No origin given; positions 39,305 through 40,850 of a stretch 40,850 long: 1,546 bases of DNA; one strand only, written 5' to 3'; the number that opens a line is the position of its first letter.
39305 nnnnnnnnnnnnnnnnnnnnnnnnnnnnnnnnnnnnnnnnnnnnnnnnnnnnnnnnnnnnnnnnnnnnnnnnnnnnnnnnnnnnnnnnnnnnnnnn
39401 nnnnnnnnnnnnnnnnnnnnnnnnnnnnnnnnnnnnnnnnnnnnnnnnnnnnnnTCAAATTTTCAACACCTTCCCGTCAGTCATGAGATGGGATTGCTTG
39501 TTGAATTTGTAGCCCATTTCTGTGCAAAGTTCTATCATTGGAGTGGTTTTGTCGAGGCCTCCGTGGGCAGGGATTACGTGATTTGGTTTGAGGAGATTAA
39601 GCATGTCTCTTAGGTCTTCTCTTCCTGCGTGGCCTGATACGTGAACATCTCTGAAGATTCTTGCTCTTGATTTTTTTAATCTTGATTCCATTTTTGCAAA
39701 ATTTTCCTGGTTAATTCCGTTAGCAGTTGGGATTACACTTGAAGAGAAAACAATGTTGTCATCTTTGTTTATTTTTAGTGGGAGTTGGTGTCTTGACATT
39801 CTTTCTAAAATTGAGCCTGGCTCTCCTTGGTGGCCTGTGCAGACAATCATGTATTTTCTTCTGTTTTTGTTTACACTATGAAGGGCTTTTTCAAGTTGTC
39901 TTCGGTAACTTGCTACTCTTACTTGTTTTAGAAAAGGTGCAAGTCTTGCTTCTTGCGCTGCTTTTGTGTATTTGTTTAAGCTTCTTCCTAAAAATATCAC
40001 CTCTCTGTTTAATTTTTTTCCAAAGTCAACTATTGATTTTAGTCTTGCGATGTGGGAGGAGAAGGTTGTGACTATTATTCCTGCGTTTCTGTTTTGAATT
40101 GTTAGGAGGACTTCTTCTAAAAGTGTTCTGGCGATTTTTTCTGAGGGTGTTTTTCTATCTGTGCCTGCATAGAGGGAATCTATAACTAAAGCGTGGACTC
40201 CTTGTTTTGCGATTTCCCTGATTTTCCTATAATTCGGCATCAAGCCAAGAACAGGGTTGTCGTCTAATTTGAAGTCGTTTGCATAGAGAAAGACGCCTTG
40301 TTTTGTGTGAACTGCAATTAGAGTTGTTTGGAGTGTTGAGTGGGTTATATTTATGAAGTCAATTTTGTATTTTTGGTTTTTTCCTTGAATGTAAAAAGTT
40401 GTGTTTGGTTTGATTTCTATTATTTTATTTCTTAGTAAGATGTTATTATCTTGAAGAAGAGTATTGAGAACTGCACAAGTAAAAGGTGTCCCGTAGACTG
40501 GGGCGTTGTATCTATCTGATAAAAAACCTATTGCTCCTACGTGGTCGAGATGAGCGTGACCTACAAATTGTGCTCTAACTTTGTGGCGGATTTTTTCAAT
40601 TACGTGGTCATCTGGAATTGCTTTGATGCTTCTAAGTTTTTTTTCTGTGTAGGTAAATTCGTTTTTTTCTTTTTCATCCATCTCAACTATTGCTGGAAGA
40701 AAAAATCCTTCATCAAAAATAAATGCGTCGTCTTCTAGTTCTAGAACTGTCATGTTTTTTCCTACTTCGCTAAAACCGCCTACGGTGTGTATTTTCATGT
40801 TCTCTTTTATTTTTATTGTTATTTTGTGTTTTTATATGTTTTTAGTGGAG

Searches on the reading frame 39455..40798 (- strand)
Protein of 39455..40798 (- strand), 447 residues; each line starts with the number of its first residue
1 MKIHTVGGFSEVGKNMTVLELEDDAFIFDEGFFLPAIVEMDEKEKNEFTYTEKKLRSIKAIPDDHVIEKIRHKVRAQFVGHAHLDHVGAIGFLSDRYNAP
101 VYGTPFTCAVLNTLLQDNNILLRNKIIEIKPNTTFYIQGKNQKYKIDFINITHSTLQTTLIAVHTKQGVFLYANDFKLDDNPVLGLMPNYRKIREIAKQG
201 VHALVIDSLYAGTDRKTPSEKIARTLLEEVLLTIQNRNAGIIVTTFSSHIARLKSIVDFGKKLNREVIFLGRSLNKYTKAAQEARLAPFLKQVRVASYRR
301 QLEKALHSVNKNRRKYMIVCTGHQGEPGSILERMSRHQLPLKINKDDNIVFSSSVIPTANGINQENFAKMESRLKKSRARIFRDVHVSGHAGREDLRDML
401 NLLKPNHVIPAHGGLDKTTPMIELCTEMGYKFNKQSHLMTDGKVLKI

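Call 39: search_protein_families(library=pfam, proteins=[window:39455-40798:-], max_evalue=0.01)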
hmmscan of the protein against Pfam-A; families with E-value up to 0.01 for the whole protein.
window:39455-40798:- (447 aa): 4 families
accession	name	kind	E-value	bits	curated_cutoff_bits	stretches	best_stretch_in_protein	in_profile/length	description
PF22505.1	RNase_J_b_CASP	-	3.8e-23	82.1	27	1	241-358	4-114/126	Ribonuclease J, beta-CASP domain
PF07521.17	RMMBL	-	7.2e-10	39.1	21.6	1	378-430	5-58/63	Zn-dependent metallo-hydrolase RNA specificity domain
PF00753.33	Lactamase_B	-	6.5e-05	23.4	22.7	1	15-176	7-150/196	Metallo-beta-lactamase superfamily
PF12706.13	Lactamase_B_2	-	0.00016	21.8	27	1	73-176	30-143/200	Beta-lactamase superfamily domain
